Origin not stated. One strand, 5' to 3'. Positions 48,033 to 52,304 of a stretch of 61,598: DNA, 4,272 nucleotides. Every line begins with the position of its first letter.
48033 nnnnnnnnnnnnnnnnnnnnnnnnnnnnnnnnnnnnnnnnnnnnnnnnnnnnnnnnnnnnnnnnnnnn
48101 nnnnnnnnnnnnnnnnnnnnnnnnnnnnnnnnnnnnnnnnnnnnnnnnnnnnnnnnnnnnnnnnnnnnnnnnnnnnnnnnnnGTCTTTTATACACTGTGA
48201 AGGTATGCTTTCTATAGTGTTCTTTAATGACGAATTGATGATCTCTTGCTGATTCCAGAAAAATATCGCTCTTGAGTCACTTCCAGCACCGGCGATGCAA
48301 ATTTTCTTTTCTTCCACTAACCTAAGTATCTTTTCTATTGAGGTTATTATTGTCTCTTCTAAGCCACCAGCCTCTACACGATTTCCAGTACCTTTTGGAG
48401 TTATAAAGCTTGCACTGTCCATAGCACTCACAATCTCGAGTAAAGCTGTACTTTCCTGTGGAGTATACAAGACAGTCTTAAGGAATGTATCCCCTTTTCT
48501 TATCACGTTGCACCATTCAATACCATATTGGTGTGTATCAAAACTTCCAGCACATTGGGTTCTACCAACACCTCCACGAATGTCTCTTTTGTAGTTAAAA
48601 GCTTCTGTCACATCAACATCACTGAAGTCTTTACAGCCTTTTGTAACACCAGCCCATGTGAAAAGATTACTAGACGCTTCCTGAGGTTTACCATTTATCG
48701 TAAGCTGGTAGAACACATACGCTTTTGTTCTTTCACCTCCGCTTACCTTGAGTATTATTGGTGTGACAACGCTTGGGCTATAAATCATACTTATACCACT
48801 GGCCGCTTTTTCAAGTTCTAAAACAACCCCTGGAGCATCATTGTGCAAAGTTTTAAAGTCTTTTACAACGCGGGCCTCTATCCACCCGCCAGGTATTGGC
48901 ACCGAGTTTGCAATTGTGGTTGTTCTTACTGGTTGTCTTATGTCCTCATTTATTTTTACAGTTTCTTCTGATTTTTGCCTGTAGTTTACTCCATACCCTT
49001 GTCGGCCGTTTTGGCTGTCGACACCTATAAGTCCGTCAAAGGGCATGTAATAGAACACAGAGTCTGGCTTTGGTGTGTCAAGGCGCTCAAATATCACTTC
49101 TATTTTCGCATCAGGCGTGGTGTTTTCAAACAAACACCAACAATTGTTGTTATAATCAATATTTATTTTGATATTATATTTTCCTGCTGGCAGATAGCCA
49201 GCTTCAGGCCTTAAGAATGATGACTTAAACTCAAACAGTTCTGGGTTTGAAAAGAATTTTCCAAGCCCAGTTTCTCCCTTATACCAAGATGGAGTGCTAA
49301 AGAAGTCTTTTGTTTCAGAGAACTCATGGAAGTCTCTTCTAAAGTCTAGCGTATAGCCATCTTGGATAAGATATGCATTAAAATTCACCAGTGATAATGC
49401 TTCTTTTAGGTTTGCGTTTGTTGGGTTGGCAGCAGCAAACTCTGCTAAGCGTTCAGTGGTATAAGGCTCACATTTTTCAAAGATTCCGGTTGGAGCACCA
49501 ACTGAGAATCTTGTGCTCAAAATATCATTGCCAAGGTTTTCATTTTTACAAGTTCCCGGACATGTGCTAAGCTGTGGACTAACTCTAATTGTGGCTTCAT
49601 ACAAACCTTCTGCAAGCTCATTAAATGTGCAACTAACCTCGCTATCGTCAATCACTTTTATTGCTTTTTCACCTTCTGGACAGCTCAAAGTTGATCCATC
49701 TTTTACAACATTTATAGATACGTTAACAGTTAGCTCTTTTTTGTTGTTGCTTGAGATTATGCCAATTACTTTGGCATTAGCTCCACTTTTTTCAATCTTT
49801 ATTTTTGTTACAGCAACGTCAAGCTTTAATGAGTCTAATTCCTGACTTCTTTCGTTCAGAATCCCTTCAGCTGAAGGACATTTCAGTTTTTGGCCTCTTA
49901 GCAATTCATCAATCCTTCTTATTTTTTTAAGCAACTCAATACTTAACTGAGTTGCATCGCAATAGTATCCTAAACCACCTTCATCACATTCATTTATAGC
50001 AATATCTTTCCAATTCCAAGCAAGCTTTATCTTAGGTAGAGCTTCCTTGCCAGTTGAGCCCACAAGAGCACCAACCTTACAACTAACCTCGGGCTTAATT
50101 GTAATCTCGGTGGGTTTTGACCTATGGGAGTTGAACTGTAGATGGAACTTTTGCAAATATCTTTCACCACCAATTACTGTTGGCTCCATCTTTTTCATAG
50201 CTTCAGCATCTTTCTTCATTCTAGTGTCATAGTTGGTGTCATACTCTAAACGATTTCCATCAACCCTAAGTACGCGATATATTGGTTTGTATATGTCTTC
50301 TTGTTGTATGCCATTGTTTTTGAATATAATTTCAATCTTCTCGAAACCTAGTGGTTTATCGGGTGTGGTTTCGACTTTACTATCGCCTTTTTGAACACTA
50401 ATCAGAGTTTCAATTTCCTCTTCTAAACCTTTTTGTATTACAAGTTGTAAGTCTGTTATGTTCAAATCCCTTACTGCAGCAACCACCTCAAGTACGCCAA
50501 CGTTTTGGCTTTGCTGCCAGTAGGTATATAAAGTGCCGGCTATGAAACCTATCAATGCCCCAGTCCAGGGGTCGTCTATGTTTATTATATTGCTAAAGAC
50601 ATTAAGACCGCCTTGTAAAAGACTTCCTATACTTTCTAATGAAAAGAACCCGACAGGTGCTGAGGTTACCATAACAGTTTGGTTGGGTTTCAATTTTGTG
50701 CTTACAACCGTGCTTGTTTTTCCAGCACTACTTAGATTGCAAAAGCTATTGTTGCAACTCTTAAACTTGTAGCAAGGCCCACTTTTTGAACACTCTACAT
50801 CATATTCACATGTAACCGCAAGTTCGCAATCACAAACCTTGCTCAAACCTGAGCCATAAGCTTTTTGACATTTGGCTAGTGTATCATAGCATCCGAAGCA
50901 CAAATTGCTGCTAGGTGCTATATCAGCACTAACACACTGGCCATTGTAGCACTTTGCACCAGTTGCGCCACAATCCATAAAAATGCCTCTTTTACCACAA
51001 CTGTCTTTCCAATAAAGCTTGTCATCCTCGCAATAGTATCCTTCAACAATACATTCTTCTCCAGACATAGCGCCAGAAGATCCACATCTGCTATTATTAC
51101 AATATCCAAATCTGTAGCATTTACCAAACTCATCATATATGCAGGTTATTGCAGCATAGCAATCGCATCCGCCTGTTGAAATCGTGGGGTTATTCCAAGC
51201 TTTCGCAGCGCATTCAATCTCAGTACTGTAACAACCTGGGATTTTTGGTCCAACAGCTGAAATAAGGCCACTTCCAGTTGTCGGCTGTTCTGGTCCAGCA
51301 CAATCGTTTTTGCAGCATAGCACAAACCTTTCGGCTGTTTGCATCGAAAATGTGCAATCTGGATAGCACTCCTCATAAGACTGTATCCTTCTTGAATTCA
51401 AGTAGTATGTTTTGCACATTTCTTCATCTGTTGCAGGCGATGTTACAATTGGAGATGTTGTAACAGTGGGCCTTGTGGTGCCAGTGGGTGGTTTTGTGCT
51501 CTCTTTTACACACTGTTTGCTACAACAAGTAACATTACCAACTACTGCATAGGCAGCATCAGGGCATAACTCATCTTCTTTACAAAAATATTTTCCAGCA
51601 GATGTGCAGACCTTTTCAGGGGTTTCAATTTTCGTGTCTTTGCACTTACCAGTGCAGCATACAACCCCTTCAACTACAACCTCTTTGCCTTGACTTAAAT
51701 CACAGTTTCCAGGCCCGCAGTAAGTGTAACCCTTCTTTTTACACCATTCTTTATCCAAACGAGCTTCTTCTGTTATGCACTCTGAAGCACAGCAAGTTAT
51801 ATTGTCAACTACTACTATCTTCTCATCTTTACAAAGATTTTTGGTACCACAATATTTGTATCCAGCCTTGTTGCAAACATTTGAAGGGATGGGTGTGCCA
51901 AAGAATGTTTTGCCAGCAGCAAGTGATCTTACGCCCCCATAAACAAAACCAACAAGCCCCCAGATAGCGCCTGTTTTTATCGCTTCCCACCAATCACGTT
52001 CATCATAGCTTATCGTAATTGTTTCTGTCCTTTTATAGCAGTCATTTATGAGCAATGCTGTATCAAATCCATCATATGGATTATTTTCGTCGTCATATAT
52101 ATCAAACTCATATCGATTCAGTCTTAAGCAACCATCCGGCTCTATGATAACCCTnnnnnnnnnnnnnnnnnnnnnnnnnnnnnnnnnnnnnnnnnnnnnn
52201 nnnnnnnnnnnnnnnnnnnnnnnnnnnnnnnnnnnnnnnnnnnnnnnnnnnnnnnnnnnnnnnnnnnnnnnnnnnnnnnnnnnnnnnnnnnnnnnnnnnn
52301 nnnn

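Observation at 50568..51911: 448-aa Cys-rich repeat module inserted exactly at the turn of the G2 hairpin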

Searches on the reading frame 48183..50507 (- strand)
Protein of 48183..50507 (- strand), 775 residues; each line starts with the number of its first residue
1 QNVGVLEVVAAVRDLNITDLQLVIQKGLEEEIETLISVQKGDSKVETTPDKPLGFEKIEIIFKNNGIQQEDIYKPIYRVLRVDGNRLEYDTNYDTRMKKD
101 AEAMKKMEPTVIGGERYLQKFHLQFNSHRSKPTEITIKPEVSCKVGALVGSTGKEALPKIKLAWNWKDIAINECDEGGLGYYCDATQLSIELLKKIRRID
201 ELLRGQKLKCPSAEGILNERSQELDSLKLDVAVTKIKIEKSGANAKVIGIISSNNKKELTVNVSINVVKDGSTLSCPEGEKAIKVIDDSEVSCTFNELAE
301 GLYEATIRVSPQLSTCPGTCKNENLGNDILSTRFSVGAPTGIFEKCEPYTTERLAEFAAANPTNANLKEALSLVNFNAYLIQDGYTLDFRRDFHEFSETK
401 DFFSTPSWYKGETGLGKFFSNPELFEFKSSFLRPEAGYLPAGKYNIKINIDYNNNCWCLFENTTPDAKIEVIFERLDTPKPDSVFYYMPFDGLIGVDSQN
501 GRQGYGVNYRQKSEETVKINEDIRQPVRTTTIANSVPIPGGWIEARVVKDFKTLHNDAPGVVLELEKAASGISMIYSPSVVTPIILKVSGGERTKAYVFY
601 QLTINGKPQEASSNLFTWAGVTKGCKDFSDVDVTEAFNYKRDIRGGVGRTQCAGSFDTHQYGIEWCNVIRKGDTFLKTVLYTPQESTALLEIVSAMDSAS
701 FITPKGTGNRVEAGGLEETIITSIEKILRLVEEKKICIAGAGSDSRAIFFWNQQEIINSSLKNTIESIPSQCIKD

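Call 69: find_related_loci(query=A4, collection=genome_contigs, flank=10000)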
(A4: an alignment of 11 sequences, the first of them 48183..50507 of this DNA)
Query A4 (775 aa) in genome_contigs; peptide patterns used: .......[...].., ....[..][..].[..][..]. (x = any residue, [..] = any of these).
113 stretches matched a pattern; 73 encode a relative of the query (tblastn E <= 1e-3); 69 distinct loci.
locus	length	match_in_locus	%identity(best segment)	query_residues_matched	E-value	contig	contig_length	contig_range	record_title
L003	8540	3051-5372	76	1-774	0e+0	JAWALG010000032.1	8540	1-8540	MAG: Candidatus Iainarchaeum archaeon isolate SRBZ-1_202007_bins_46 SRBZ-1_202007_bins_46_scaffold_32, whole genome shot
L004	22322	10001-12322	75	1-774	0e+0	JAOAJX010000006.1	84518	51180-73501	MAG: Candidatus Iainarchaeum archaeon isolate SKW289 NODE_6_length_84518_cov_8.519534, whole genome shotgun sequence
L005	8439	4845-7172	71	1-774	0e+0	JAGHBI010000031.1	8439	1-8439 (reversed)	MAG: Candidatus Iainarchaeum archaeon isolate AUK252 PB_MBMC_206_c_000000000097, whole genome shotgun sequence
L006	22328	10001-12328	64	1-773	0e+0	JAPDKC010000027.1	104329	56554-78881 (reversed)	MAG: archaeon isolate S5B6_HD70 c_000000000076, whole genome shotgun sequence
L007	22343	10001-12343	49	1-774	0e+0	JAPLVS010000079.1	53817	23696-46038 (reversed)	MAG: Candidatus Iainarchaeum archaeon isolate LacPavin_0920_SED3_MAG_48_10 LacPavin_0920_SED3_scaffold_4617037, whole ge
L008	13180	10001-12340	50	1-773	0e+0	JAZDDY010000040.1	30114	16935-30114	MAG: Candidatus Iainarchaeum archaeon isolate MEGAHIT-group-0.114 k141_7764133, whole genome shotgun sequence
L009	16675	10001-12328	64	1-773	0e+0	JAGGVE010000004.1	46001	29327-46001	MAG: Candidatus Iainarchaeum archaeon isolate AUK092 PB_MBMC_046_c_000000000010, whole genome shotgun sequence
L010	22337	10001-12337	49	1-773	0e+0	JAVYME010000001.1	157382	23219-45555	MAG: Candidatus Iainarchaeum archaeon isolate DPZ-2_202101_bins_90 DPZ-2_202101_bins_90_scaffold_1, whole genome shotgun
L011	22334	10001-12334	50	1-773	0e+0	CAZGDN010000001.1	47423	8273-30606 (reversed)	MAG TPA_asm: uncultured archaeon isolate SRP141559_co1_70 genome assembly, contig: NODE_194_length_47423_cov_22.750697,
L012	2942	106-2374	64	1-773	0e+0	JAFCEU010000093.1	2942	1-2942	MAG: Candidatus Iainarchaeum archaeon isolate Meg22_1214_Bin_231 Meg22_1214_Bin_231_scaffold_199648, whole genome shotgu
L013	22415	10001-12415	44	1-773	0e+0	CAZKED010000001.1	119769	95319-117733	MAG TPA_asm: uncultured archaeon isolate binchicken_co334_40 genome assembly, contig: NODE_175_length_119769_cov_7.69649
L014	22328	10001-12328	40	4-774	0e+0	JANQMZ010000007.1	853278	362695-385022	MAG: archaeon isolate PL23a_bin.47 k99_6018078, whole genome shotgun sequence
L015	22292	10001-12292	38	1-757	2e-162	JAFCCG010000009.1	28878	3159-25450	MAG: Chloroflexi bacterium isolate AB_1215_Bin_59 AB_1215_Bin_59.fna_scaffold_1664, whole genome shotgun sequence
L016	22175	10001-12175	39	33-757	5e-162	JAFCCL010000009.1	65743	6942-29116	MAG: Candidatus Iainarchaeum archaeon isolate AB_3033_Bin_170 AB_3033_Bin_170_scaffold_509, whole genome shotgun sequenc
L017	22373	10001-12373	36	1-774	4e-161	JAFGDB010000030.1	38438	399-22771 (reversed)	MAG: Candidatus Iainarchaeum archaeon isolate Zod_Metabat.1151 k87_3457932, whole genome shotgun sequence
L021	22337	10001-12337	35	14-775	1e-133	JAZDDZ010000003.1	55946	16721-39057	MAG: Candidatus Iainarchaeum archaeon isolate MEGAHIT-group-0.115 k141_2170482, whole genome shotgun sequence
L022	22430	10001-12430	45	1-773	0e+0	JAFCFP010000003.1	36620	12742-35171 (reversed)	MAG: Candidatus Iainarchaeum archaeon isolate Meg22_1618_Bin_64 Meg22_1618_Bin_64_scaffold_1097, whole genome shotgun se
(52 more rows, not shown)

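Call 74: predict_structure(alignment_id=A4)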
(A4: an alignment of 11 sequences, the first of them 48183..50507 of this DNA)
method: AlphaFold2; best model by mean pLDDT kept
length: 775 residues; sequences in the alignment: 11
mean_pLDDT: 66.2   pTM: 0.59
mean pLDDT of the five models: 66.2, 64.8, 63.1, 61.8, 47.9
residues with pLDDT >= 90: 73; 70-90: 342; 50-70: 138; < 50: 222
segments of 3 or more residues with pLDDT < 50: 1-138, 338-343, 492-542, 623-636, 773-775
pLDDT, mean of each block of 10 residues (from residue 1): 32 34 27 36 42 37 40 39 37 41 40 37 37 46 79 86 77 79 85 94 81 59 68 81 79 76 86 82 83 84 83 55 63 66 61 83 87 93 74 69 72 84 88 66 93 83 89 88 75 40 36 31 31 37 55 68 76 73 83 72 83 57 43 46 57 67 68 74 82 86 88 69 77 91 84 85 74 45
secondary structure, 60 per line:
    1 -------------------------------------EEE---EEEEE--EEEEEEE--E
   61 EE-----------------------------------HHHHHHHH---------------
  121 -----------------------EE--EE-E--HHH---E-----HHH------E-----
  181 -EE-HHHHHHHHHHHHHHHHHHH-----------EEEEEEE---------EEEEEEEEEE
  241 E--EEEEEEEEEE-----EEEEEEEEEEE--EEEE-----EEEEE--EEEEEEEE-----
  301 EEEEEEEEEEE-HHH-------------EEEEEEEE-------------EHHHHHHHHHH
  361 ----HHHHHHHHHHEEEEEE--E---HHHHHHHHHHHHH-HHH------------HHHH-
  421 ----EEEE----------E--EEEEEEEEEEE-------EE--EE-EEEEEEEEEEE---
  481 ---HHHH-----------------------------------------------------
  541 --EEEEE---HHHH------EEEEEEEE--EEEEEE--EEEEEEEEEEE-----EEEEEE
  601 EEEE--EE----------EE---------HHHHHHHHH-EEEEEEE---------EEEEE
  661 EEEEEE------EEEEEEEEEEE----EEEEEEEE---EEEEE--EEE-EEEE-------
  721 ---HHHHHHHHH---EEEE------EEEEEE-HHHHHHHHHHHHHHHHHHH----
elements in order (helices of 4 or more, strands of 3 or more residues): E38-40 E44-48 E51-57 E60-62 H98-105 H185-203 E215-221 E231-241 E244-253 E259-269 E272-275 E281-285 E288-295 E301-311 E329-336 H351-360 H365-374 E375-380 H387-399 H416-419 E425-428 E442-452 E467-477 H484-487 E543-547 H551-554 E561-568 E571-576 E579-589 E595-604 H630-638 E640-646 E656-666 E673-683 E688-695 E699-703 E706-708 E710-713 H724-732 E736-739 E746-751 H753-771

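Call 79: fold_search(model_id=the predicted structure, library=pdb)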
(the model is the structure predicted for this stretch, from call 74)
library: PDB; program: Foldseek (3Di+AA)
matches with E <= 10: 1723; with E <= 0.001: 33
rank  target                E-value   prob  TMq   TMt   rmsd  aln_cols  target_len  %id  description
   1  1jv2_A                5.1e-05  0.54  0.11  0.09  24.4       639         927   10  CRYSTAL STRUCTURE OF THE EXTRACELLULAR SEGMENT OF INTEGRIN ALPHAVBETA3 (released 2001-10-17)
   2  3idu_A                6.7e-05  1.00  0.12  0.68   4.4       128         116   14  Crystal Structure of the CARDB domain of the PF1109 protein in complex with di-metal ions from Pyrococcus furiosus, No (released 2009-08-04)
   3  9ijj_4J               9.9e-05  0.85  0.09  0.10  24.6       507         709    9  In situ structure of the central apparatus in mouse sperm axoneme. (released 2025-06-04)
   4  9ijj_P                1.2e-04  0.44  0.09  0.12  23.2       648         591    9  In situ structure of the central apparatus in mouse sperm axoneme. (released 2025-06-04)
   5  9ijj_4K               1.8e-04  0.92  0.10  0.18  23.4       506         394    9  In situ structure of the central apparatus in mouse sperm axoneme. (released 2025-06-04)
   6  3idu_B                2.0e-04  1.00  0.11  0.62   4.4       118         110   13  Crystal Structure of the CARDB domain of the PF1109 protein in complex with di-metal ions from Pyrococcus furiosus, No (released 2009-08-04)
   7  9lql_B                2.5e-04  1.00  0.11  0.11  10.8       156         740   12  Structure of STG-hydrolyzing beta-glucosidase 1 (PSTG1) complexed with heptyl 1-thio-beta-D-glucopyranoside (released 2026-02-04)
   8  3fcs_A                2.5e-04  0.35  0.10  0.09  23.8       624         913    8  Structure of complete ectodomain of integrin aIIBb3 (released 2009-01-20)
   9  3isy                  2.8e-04  1.00  0.12  0.63   4.1       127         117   11  Crystal structure of an intracellular proteinase inhibitor (ipi, bsu11130) from bacillus subtilis at 2.61 A resolution (released 2009-09-15)
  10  2kl6_MODEL_1_A        2.8e-04  1.00  0.11  0.61   4.4       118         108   13  Solution NMR structure of the CARDB domain of PF1109 from Pyrococcus furiosus. Northeast Structural Genomics C (released 2009-08-25)
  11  3hrz_B                2.8e-04  1.00  0.10  0.28  17.2       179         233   15  Cobra Venom Factor (CVF) in complex with human factor B (released 2009-07-07)
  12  9lql_D                3.0e-04  1.00  0.11  0.11  10.8       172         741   12  Structure of STG-hydrolyzing beta-glucosidase 1 (PSTG1) complexed with heptyl 1-thio-beta-D-glucopyranoside (released 2026-02-04)
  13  6avr_A                3.0e-04  0.47  0.11  0.09  22.7       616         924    8  Human alpha-V beta-3 Integrin (intermediate conformation) in complex with the therapeutic antibody LM609 (released 2017-11-01)
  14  6avu_A                3.0e-04  0.44  0.10  0.09  22.6       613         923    8  Human alpha-V beta-3 Integrin (open conformation) in complex with the therapeutic antibody LM609 (released 2017-11-01)
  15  9lql_C                3.1e-04  1.00  0.10  0.11  11.3       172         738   14  Structure of STG-hydrolyzing beta-glucosidase 1 (PSTG1) complexed with heptyl 1-thio-beta-D-glucopyranoside (released 2026-02-04)
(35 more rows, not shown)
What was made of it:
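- Part of the C-terminal model resembles a CARDB domain (3idu, probability 1.0, TM-score 0.68 on the target; calls 74, 79).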

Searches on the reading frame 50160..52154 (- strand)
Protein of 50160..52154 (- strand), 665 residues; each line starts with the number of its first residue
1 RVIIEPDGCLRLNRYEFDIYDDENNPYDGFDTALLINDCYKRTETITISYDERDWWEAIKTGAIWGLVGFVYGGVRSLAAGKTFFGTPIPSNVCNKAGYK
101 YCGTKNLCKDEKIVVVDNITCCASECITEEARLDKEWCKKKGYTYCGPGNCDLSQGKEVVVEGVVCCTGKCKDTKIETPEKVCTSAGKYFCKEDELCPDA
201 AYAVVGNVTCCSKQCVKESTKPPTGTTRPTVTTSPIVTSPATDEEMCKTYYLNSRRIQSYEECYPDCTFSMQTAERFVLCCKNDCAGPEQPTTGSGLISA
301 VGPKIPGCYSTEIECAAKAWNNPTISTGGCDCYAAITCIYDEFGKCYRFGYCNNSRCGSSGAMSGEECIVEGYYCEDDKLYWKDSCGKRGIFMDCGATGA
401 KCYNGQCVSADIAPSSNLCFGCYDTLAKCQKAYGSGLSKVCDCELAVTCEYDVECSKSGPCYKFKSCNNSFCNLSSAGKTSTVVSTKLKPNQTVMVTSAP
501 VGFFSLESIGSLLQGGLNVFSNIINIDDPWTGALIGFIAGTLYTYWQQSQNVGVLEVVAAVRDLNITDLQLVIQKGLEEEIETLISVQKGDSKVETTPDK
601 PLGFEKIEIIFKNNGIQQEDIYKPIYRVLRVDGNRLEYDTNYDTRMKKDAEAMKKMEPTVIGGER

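Call 53: predict_structure(alignment_id=A3)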
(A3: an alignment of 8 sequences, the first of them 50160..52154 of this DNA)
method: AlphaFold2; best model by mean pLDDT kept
length: 665 residues; sequences in the alignment: 8
mean_pLDDT: 56.1   pTM: 0.31
mean pLDDT of the five models: 56.1, 54.0, 53.3, 53.1, 52.4
residues with pLDDT >= 90: 11; 70-90: 230; 50-70: 151; < 50: 273
segments of 3 or more residues with pLDDT < 50: 17-30, 129-133, 174-176, 219-239, 271-276, 286-372, 383-387, 390-392, 397-400, 405-524
pLDDT, mean of each block of 10 residues (from residue 1): 62 58 43 81 90 82 79 73 70 72 65 68 63 56 70 74 69 58 79 75 73 70 31 32 68 65 55 52 48 25 27 33 26 27 27 24 31 57 50 49 48 27 38 33 33 36 29 22 21 21 26 32 55 79 79 87 84 63 70 86 85 60 61 85 89 86 78
secondary structure, 60 per line:
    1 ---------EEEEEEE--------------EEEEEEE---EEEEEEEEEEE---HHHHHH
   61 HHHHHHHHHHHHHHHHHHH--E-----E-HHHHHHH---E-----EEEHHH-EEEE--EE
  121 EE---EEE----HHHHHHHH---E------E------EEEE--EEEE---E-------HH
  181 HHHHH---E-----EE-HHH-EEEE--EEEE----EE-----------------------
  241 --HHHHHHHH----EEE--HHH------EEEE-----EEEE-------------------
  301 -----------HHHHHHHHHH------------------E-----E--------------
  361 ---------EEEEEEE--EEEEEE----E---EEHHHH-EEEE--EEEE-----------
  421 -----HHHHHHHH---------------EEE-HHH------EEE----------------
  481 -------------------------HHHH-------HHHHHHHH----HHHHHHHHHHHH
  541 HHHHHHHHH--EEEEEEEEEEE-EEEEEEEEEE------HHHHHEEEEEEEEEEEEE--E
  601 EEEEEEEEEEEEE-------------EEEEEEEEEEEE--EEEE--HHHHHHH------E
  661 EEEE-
elements in order (helices of 4 or more, strands of 3 or more residues): E10-16 E31-37 E41-51 H55-79 H90-96 E106-108 E113-116 E119-122 E126-128 H133-140 E158-161 E164-167 H179-185 E202-205 E208-211 H243-250 E255-257 E269-272 E278-281 H312-321 E370-376 E379-384 H395-398 E400-403 E406-409 H426-433 E449-451 E462-464 H506-509 H517-524 H529-549 E552-562 E564-573 H580-584 E585-597 E600-613 E627-638 E641-644 H647-653 E660-664
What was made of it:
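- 51918..51992 (-): Helix A (aa 1446-1470, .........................). Gly-rich, conserved, and only weakly hydrophobic. AF2 helix at model residues 55-79, pLDDT about 80 (call 53).
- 50571..50738 (-): Ser/Thr-rich tail followed by a conserved Gly-rich amphipathic segment (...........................). Short AF2 helices at model residues 506-509 and 517-524 (call 53).
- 50508..50570 (-): Helix B (aa 1920-1940, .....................), with a GxxxGxxxG motif. AF2 helix at model residues 529-549, pLDDT 79-87 (call 53).
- AF2 gives helix plus beta-hairpin modules at pLDDT 65-79 (call 53).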

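Call 56: fold_search(model_id=the predicted structure, library=pdb)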
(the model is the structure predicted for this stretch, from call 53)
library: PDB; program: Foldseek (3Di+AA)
matches with E <= 10: 291; with E <= 0.001: 0
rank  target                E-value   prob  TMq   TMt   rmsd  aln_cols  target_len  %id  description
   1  3d85_D                5.9e-01  0.16  0.08  0.15   6.9        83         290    7  Crystal structure of IL-23 in complex with neutralizing FAB (released 2008-09-02)
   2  6smc_A                6.2e-01  0.12  0.07  0.13   8.5        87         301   15  mouse Interleukin-12 subunit beta - p80 homodimer in space group P1 (released 2020-09-09)
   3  6smc_D                7.4e-01  0.11  0.07  0.14   8.4        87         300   15  mouse Interleukin-12 subunit beta - p80 homodimer in space group P1 (released 2020-09-09)
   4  2x1x_R                7.4e-01  0.06  0.06  0.15  19.5        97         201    5  CRYSTAL STRUCTURE OF VEGF-C IN COMPLEX WITH DOMAINS 2 AND 3 OF VEGFR2 IN A TETRAGONAL CRYSTAL FORM (released 2010-02-09)
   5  3qwr_A                7.8e-01  0.13  0.08  0.15   7.0        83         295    7  Crystal structure of IL-23 in complex with an adnectin (released 2012-02-01)
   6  9j3d_D                8.2e-01  0.07  0.07  0.12  21.8       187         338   10  Cryo-EM structure of TMexCD1-TOprJ1 (released 2025-08-13)
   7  3wo3_D                8.7e-01  0.08  0.06  0.12  18.1        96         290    5  Crystal structure of IL-18 in complex with IL-18 receptor alpha (released 2014-12-17)
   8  8xrp_B                9.7e-01  0.08  0.07  0.13   7.5        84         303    7  The Cryo-EM structure of IL-12, receptor subunit beta-1 and receptor subunit beta-2 complex (released 2024-07-24)
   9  4ajv                  1.0e+00  0.08  0.07  0.23  15.6       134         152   11  Structure of mouse ZP-C domain of TGF-Beta-Receptor-3 (released 2013-02-27)
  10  6smc_C                1.1e+00  0.14  0.08  0.15   5.2        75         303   15  mouse Interleukin-12 subunit beta - p80 homodimer in space group P1 (released 2020-09-09)
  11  3wo3_H                1.1e+00  0.07  0.06  0.12  18.2        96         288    5  Crystal structure of IL-18 in complex with IL-18 receptor alpha (released 2014-12-17)
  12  9ki1_0                1.2e+00  0.05  0.04  0.06  23.3        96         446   10  Baseplate structure of Escherichia phage Mu (released 2025-02-12)
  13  3hmx_A                1.4e+00  0.08  0.07  0.13   6.9        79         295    8  Crystal structure of ustekinumab FAB/IL-12 complex (released 2010-06-09)
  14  7oi5_B                1.4e+00  0.07  0.07  0.13  15.1       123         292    8  Crystal structure of AP2 Mu2 - FCHO2 chimera (GST cleaved) (released 2022-06-01)
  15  9qrv_L                1.4e+00  0.06  0.06  0.14  14.5       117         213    5  Crystal Structure of an anti-VWF CK Domain Fab in Complex with the C-Terminal CK Domain of Cynomolgus Monkey von Wille (released 2026-02-11)
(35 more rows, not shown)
